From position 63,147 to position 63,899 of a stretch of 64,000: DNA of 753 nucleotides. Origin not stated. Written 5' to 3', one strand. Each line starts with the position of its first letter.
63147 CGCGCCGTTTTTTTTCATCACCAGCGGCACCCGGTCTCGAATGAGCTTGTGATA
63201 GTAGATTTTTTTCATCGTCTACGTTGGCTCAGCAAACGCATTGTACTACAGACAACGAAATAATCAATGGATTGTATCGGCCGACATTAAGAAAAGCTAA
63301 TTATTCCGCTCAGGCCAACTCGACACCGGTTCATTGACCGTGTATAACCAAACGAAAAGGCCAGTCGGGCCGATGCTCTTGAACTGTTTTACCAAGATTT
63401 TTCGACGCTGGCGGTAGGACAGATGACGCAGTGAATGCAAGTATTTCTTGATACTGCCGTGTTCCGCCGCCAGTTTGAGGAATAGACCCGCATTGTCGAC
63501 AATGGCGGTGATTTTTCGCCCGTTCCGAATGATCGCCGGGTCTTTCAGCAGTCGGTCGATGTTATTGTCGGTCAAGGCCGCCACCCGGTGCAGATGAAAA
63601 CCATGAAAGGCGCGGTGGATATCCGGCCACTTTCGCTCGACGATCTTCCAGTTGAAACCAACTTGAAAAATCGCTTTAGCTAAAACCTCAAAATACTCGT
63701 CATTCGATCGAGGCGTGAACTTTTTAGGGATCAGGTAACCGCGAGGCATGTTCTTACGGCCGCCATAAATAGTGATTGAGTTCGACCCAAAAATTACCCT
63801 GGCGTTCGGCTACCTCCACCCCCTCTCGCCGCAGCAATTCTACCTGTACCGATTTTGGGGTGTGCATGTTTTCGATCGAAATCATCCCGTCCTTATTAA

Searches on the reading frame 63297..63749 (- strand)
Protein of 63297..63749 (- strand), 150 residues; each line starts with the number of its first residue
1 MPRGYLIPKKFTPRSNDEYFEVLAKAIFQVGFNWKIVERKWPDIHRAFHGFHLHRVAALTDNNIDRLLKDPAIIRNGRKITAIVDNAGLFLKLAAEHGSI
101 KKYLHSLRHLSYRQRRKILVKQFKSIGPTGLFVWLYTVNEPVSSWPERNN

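Call 24: search_protein_families(library=pfam, proteins=[window:63297-63749:-], max_evalue=0.00001)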
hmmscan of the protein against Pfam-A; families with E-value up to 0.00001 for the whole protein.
window:63297-63749:- (150 aa): 1 family
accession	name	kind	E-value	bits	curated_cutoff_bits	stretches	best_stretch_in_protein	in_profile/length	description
PF03352.18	Adenine_glyco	-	3.8e-22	79.4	25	1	15-109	22-116/177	Methyladenine glycosylase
